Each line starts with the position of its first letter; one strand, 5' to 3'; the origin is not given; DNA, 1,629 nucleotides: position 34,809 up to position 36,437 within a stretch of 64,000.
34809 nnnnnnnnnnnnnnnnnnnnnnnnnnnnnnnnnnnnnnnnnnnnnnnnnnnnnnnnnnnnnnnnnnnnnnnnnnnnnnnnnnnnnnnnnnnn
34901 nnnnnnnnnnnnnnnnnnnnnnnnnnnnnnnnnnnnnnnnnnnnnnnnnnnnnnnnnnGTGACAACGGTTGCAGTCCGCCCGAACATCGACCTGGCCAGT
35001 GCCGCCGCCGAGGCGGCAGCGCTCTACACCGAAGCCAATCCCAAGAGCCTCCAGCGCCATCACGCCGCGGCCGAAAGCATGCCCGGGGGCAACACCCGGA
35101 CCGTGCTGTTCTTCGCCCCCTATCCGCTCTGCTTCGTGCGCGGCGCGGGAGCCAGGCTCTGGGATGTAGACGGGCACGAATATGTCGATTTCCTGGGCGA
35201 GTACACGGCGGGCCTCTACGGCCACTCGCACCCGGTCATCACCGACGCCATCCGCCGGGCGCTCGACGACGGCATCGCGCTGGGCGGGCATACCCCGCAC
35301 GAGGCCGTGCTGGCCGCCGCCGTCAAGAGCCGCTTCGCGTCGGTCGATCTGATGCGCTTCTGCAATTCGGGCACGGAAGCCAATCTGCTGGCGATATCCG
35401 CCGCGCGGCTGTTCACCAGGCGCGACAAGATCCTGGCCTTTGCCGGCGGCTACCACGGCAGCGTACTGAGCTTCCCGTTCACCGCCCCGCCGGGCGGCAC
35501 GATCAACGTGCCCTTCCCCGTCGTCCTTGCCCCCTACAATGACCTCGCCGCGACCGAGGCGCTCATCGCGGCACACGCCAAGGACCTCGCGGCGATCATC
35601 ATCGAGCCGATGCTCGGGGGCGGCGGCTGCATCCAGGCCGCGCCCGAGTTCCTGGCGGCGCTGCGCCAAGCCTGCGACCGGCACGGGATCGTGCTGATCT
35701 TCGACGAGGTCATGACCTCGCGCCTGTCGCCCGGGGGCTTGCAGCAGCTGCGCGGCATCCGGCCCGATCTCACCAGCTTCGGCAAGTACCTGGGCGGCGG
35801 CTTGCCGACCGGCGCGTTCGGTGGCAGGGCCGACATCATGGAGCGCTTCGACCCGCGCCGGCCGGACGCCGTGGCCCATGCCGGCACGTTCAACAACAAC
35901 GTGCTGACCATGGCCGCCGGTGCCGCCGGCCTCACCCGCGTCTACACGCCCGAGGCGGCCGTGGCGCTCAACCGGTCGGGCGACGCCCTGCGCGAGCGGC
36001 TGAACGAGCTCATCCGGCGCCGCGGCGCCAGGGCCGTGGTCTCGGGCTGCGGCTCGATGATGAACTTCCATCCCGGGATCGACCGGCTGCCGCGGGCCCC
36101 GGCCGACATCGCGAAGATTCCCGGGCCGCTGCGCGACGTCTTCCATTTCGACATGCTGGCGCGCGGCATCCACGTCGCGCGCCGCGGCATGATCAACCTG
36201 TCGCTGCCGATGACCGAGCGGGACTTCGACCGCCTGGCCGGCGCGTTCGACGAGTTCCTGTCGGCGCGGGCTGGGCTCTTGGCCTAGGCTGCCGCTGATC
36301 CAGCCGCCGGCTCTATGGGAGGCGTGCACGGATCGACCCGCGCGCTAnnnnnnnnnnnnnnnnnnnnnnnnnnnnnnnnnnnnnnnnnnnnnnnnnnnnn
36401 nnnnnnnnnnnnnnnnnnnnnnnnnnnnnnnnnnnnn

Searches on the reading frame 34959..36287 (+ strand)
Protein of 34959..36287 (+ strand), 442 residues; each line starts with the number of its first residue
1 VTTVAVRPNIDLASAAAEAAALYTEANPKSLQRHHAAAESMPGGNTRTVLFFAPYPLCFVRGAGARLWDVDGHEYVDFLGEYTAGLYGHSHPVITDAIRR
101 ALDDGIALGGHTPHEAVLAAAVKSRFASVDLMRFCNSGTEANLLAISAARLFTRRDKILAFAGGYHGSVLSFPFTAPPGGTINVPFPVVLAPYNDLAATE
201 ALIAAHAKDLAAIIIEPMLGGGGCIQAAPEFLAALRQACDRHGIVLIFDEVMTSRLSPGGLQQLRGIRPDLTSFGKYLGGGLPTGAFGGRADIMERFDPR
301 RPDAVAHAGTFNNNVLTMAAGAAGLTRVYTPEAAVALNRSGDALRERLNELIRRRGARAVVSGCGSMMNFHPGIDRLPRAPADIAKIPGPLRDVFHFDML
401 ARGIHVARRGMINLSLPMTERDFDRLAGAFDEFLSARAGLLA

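Call 7: search_protein_families(library=pfam, proteins=[window:34959-36287:+])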
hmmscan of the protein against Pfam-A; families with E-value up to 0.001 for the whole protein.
window:34959-36287:+ (442 aa): 1 family
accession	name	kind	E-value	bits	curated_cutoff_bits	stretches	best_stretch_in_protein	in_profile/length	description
PF00202.27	Aminotran_3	-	7e-58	196.7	30.5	1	56-369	10-347/403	Aminotransferase class-III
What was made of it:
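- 34959..36287 (+): Class-III aminotransferase gene. It starts 26 nt after the U-tract and is probably transcribed by read-through. Pfam finds Aminotran_3 (call 7).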

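Call 8: find_related_loci(query=window:34959-36287:+, collection=genome_contigs, flank=3000)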
Query window:34959-36287:+ (442 aa) in genome_contigs; peptide patterns used: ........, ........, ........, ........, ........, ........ (x = any residue, [..] = any of these).
600 stretches matched a pattern (row limit reached: there are more); 596 encode a relative of the query (tblastn E <= 1e-3); the best 80 are kept; 80 distinct loci.
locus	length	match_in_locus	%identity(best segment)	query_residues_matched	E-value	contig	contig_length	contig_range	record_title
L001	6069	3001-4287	60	9-441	3e-158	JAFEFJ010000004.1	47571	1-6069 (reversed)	MAG: Proteobacteria bacterium isolate SZAS LIN-2 LIN-662__4__length-47571, whole genome shotgun sequence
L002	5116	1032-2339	60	1-442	3e-160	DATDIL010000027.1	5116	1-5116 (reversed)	MAG TPA_asm: Steroidobacteraceae bacterium isolate SMAG_U303 k141_1199506, whole genome shotgun sequence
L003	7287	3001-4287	57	9-442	1e-153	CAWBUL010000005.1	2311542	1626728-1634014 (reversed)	MAG: uncultured proteobacterium isolate MFD00731.bin.1.279 genome assembly, contig: contig_16926, whole genome shotgun s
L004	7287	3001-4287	56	9-441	1e-151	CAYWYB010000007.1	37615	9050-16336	MAG TPA_asm: uncultured Rhodospirillaceae bacterium isolate SRP167671_co2_53 genome assembly, contig: NODE_1394_length_3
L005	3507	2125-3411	57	9-441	3e-155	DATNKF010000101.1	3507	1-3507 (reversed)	MAG TPA_asm: Stellaceae bacterium isolate SMAG_U11418 k141_226612, whole genome shotgun sequence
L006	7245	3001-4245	59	23-441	3e-148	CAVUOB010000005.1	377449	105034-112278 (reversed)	MAG: uncultured Alphaproteobacteria bacterium isolate MFD02579.bin.1.110 genome assembly, contig: contig_19031, whole ge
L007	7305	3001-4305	52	9-441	4e-148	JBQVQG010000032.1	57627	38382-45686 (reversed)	MAG: Reyranella sp. isolate CZ0106C_1 NODE_32_length_57627_cov_5.587767, whole genome shotgun sequence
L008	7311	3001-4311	53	2-442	2e-147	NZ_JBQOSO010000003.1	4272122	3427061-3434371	Mesorhizobium sp. PUT5 contig_3, whole genome shotgun sequence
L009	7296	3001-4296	56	1-441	7e-146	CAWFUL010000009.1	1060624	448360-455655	MAG: uncultured proteobacterium isolate MFD09495.bin.1.74 genome assembly, contig: contig_309, whole genome shotgun sequ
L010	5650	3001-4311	53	1-441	1e-145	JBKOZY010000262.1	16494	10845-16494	MAG: Pseudomonadota bacterium isolate GB_HAYS_MAG_00022 GB_HAYS_000000667645, whole genome shotgun sequence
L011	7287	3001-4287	56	9-441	3e-145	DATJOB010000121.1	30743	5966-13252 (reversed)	MAG TPA_asm: Stellaceae bacterium isolate SMAG_U14876 k141_748818, whole genome shotgun sequence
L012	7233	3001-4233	57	12-426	5e-145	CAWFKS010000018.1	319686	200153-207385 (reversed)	MAG: uncultured Alphaproteobacteria bacterium isolate MFD01721.bin.1.343 genome assembly, contig: contig_43731, whole ge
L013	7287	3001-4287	57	9-441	7e-143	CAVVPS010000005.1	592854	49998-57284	MAG: uncultured Alphaproteobacteria bacterium isolate MFD02579.bin.1.15 genome assembly, contig: contig_21192, whole gen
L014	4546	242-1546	60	1-441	8e-157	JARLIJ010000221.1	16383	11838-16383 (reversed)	MAG: Acetobacteraceae bacterium isolate MAG_BA309 MetaBAT2_Bin_309_sub_Anoxic_k141_1140585, whole genome shotgun sequenc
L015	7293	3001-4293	55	6-441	5e-142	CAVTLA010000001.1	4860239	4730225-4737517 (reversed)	MAG: uncultured Alphaproteobacteria bacterium isolate MFD06714.bin.1.37 genome assembly, contig: contig_15751, whole gen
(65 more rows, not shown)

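Call 12: find_homologous_proteins(query=window:34959-36287:+, max_evalue=1e-100)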
Query window:34959-36287:+ (442 aa): 7586 proteins with E <= 1e-100 among 8000 candidates; the best 120 are listed.
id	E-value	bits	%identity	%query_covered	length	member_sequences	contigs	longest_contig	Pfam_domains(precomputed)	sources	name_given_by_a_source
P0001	1.4e-281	952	96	100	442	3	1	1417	PF00202.28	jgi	jgi:glutamate-1-semialdehyde 2,1-aminomutase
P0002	4.5e-265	897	92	98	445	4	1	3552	PF00202.28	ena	-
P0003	3.2e-205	700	73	98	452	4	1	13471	PF00202.28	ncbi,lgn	-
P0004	8.3e-204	695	71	99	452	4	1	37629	PF00202.28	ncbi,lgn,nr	ncbi:MAG: aminotransferase class III-fold pyridoxal phosphate-dependent enzyme [Alphaproteobacteria 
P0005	4.3e-203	693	72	99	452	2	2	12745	PF00202.28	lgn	-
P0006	2.1e-201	688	71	99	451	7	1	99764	PF00202.28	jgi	-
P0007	4.1e-194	664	69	99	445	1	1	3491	PF00202.28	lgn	-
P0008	6.8e-192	656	68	100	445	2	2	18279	PF00202.28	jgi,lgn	jgi:glutamate-1-semialdehyde 2,1-aminomutase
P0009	4.0e-186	637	66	98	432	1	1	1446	PF00202.28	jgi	jgi:glutamate-1-semialdehyde 2,1-aminomutase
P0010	1.6e-167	576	62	99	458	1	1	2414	PF00202.28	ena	-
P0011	9.8e-166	570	62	100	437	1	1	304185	PF00202.28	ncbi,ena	-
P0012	1.2e-165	570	63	97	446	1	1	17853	PF00202.28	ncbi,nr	ncbi:MAG: aspartate aminotransferase family protein [Alphaproteobacteria bacterium]|nr:aspartate ami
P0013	3.7e-164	565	63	98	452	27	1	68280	PF00202.28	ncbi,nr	ncbi:MAG TPA: aspartate aminotransferase family protein [Acetobacteraceae bacterium]|nr:aspartate am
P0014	1.3e-163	563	61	100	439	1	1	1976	PF00202.28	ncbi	ncbi:MAG: aspartate aminotransferase family protein [Alphaproteobacteria bacterium]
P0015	3.3e-163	562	62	98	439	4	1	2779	PF00202.28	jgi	-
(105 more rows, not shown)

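Call 13: find_encoding_contigs(protein=P0002, flank=4000, max_places=4)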
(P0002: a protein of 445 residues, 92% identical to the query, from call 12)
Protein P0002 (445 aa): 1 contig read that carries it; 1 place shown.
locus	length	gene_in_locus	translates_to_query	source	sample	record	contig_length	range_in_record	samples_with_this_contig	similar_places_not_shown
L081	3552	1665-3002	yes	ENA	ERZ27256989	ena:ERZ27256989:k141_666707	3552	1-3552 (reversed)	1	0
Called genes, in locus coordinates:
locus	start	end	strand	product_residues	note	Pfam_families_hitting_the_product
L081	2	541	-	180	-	?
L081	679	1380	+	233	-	PF00027:cNMP_binding, PF13545:HTH_Crp_2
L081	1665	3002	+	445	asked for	PF00202:Aminotran_3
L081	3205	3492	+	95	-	PF01022:HTH_5 (weak), PF01047:MarR (weak), PF12802:MarR_2 (weak), PF12840:HTH_20 (weak)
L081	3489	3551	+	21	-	?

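Call 14: find_encoding_contigs(protein=P0003, flank=4000, max_places=4)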
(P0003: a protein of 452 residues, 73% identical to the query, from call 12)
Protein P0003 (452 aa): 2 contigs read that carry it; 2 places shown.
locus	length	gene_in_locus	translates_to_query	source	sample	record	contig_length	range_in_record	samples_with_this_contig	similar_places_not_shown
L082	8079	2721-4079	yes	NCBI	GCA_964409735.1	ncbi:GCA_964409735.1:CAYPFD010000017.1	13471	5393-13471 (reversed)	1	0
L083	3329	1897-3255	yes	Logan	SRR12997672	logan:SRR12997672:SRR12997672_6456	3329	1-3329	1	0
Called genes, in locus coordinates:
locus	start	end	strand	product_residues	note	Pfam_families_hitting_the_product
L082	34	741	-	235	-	PF04367:DUF502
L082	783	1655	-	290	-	PF00561:Abhydrolase_1, PF12146:Hydrolase_4 (weak), PF12697:Abhydrolase_6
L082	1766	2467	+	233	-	PF00027:cNMP_binding, PF13545:HTH_Crp_2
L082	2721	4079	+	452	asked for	PF00202:Aminotran_3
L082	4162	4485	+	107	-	-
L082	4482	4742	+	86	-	-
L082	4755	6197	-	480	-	PF01425:Amidase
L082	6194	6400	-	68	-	-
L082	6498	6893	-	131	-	PF00072:Response_reg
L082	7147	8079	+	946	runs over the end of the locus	PF02743:dCache_1, PF22588:dCache_1_like, PF00989:PAS (weak), PF08448:PAS_4, PF08448:PAS_4, PF00512:HisKA, PF02518:HATPase_c, PF00072:Response_reg, +1 more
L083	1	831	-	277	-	?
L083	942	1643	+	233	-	PF00027:cNMP_binding, PF13545:HTH_Crp_2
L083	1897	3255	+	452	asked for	PF00202:Aminotran_3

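Call 15: find_encoding_contigs(protein=P0004, flank=4000, max_places=4)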
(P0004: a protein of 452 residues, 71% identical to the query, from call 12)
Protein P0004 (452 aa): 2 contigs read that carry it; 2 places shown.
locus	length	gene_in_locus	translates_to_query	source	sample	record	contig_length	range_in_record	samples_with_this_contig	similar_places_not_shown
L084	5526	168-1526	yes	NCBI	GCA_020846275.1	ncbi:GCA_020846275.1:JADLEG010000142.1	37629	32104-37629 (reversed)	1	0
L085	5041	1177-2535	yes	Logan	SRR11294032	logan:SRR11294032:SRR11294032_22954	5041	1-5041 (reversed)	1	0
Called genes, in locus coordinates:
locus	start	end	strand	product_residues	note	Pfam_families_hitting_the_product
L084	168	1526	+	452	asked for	PF00202:Aminotran_3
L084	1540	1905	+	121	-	PF00903:Glyoxalase, PF22677:Ble-like_N (weak)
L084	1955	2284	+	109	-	-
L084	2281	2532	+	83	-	-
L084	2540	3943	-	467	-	PF01425:Amidase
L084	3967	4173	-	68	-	-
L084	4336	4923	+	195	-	PF00117:GATase, PF07722:Peptidase_C26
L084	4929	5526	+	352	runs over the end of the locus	PF02885:Glycos_trans_3N, PF00591:Glycos_transf_3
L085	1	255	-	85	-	?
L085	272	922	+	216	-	PF00027:cNMP_binding, PF13545:HTH_Crp_2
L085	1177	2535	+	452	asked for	PF00202:Aminotran_3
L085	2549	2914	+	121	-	PF00903:Glyoxalase, PF22677:Ble-like_N (weak)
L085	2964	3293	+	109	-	-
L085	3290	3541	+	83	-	-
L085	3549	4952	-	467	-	PF01425:Amidase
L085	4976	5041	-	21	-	?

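Call 16: find_encoding_contigs(protein=P0006, flank=4000, max_places=4)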
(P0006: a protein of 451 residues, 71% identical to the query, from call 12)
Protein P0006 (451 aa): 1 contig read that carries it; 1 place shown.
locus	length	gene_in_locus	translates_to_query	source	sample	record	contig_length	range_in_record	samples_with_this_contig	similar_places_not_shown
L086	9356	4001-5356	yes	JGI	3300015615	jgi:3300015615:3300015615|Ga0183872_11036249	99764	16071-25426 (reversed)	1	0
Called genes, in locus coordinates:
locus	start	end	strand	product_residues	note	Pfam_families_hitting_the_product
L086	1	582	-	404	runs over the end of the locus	PF07690:MFS_1, PF12832:MFS_1_like, PF07690:MFS_1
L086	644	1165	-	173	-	PF06210:DUF1003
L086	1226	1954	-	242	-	PF04367:DUF502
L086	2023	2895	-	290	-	PF00561:Abhydrolase_1, PF12697:Abhydrolase_6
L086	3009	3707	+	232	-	PF00027:cNMP_binding, PF13545:HTH_Crp_2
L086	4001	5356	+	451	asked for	PF00202:Aminotran_3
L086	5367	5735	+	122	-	PF00903:Glyoxalase, PF13468:Glyoxalase_3 (faint), PF18029:Glyoxalase_6 (weak), PF22677:Ble-like_N (faint)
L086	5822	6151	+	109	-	-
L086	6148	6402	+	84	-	-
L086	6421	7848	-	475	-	PF01425:Amidase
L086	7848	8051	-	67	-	-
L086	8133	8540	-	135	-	PF00072:Response_reg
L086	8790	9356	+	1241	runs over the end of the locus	PF22588:dCache_1_like, PF08448:PAS_4 (weak), PF12860:PAS_7, PF01590:GAF (weak), PF08448:PAS_4 (weak), PF00512:HisKA, PF02518:HATPase_c, PF00072:Response_reg, +3 more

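Call 17: find_encoding_contigs(protein=P0005, flank=4000, max_places=4)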
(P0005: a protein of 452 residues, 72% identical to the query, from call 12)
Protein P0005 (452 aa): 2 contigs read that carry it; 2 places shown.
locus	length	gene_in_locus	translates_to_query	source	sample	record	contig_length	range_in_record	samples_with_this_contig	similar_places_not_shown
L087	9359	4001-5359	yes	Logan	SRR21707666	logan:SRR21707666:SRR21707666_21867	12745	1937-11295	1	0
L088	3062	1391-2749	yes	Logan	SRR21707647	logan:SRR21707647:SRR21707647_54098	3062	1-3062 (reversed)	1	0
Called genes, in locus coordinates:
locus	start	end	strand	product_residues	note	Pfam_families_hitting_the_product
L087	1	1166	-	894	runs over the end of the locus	PF13424:TPR_12, PF24885:TPR_NPHP3, PF13374:TPR_10, PF13424:TPR_12, PF24885:TPR_NPHP3, PF13374:TPR_10, PF13424:TPR_12, PF24885:TPR_NPHP3, +14 more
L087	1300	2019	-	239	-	PF04367:DUF502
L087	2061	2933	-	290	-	PF00561:Abhydrolase_1, PF12697:Abhydrolase_6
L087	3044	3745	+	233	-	PF00027:cNMP_binding, PF13545:HTH_Crp_2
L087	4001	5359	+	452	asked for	PF00202:Aminotran_3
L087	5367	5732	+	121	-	PF00903:Glyoxalase, PF13669:Glyoxalase_4 (faint), PF18029:Glyoxalase_6 (weak), PF22677:Ble-like_N (weak)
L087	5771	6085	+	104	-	-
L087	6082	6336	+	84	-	-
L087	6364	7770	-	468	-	PF01425:Amidase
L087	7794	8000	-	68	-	-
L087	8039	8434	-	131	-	PF00072:Response_reg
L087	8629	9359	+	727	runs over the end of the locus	?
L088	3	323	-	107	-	?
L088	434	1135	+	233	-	PF00027:cNMP_binding, PF13545:HTH_Crp_2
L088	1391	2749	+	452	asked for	PF00202:Aminotran_3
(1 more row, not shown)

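Call 18: find_encoding_contigs(protein=P0008, flank=4000, max_places=4)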
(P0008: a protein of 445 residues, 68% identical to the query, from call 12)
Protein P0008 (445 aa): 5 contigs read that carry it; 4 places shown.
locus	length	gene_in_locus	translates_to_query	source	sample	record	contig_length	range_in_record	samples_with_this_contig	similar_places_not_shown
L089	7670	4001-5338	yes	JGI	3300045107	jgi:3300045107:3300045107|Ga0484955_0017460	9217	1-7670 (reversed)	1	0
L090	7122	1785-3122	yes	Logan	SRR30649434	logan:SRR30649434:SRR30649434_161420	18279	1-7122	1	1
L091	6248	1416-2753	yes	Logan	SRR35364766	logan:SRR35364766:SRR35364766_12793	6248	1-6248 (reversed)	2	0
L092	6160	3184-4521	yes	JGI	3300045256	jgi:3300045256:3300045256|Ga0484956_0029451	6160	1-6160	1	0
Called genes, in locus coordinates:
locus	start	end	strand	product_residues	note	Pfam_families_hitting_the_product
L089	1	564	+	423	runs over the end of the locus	PF00528:BPD_transp_1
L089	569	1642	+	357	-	PF00528:BPD_transp_1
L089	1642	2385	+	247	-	PF00005:ABC_tran, PF02463:SMC_N (faint), PF13304:AAA_21 (weak)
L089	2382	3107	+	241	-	PF00392:GntR, PF13412:HTH_24 (faint), PF07729:FCD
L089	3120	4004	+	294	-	PF05853:BKACE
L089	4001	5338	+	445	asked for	PF00202:Aminotran_3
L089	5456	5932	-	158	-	PF07729:FCD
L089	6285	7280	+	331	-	PF03480:DctP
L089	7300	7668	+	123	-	?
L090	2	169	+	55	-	?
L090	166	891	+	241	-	PF00392:GntR, PF13412:HTH_24 (faint), PF07729:FCD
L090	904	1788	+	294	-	PF05853:BKACE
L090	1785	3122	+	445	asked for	PF00202:Aminotran_3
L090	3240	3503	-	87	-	PF07729:FCD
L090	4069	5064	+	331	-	PF03480:DctP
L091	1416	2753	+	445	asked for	PF00202:Aminotran_3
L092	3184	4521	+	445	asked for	PF00202:Aminotran_3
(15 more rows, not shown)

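Call 19: find_encoding_contigs(protein=P0007, flank=4000, max_places=4)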
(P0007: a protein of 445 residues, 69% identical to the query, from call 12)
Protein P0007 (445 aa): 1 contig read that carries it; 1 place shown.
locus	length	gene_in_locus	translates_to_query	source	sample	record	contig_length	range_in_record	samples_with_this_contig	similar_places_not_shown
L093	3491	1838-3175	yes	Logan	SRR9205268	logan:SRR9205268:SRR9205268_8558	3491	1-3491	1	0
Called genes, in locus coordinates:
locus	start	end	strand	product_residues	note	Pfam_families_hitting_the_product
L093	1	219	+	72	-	?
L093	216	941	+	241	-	PF00392:GntR, PF07729:FCD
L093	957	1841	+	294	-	PF05853:BKACE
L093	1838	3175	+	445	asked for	PF00202:Aminotran_3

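Call 66: search_protein_families(library=ncbifam, proteins=[window:34959-36287:+], max_evalue=0.00001)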
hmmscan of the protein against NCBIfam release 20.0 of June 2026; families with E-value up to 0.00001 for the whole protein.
window:34959-36287:+ (442 aa): 69 families (the best 25 are shown)
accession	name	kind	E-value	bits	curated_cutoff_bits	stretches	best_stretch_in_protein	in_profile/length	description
NF000818.0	PRK00062.1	subfamily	1.1e-88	297.8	398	1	29-434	5-424/429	glutamate-1-semialdehyde 2,1-aminomutase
TIGR00713.1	hemL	equivalog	4.3e-84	282.6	527.3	1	30-408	2-392/423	glutamate-1-semialdehyde 2,1-aminomutase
NF009055.0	PRK12389.1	equivalog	9.2e-71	238.7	637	1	56-407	36-396/431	glutamate-1-semialdehyde 2,1-aminomutase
NF041362.1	GntE_guanitoxin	equivalog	1.2e-64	218.4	525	1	28-404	6-401/426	guanitoxin biosynthesis PLP-dependent transaminase GntE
NF005453.0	PRK07046.1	subfamily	2.3e-58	197.9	425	1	14-435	14-449/453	transaminase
TIGR00707.1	argD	subfamily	2.5e-48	164.8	410.05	1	52-369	6-326/381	acetylornithine/succinylornithine family transaminase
NF009047.0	PRK12381.1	subfamily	1.3e-46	159.3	630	1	49-368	15-339/406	bifunctional succinylornithine transaminase/acetylornithine transaminase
NF002874.0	PRK03244.1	equivalog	5.5e-45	153.8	457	1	56-351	26-322/399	acetylornithine transaminase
TIGR03246.1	arg_catab_astC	subfamily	8.7e-45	153.3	609.95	1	49-367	11-334/397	acetylornithine/succinylornithine family transaminase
NF001864.0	PRK00615.1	equivalog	1.2e-44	152.5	706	1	65-371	45-362/433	glutamate-1-semialdehyde aminotransferase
NF003468.0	PRK05093.1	subfamily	3.4e-43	147.9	522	1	49-366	17-339/405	acetylornithine/succinyldiaminopimelate transaminase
NF005993.0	PRK08117.1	subfamily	5.4e-43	147.2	574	2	206-368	204-363/433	aspartate aminotransferase family protein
NF004856.0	PRK06209.1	equivalog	2.7e-41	141.5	486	1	56-370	41-360/450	glutamate-1-semialdehyde 2,1-aminomutase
NF002797.0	PRK02936.1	equivalog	3.6e-41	141.2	496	1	55-368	11-323/385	acetylornithine transaminase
NF002325.0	PRK01278.1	subfamily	3.6e-40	137.8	372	1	51-367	9-331/395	acetylornithine transaminase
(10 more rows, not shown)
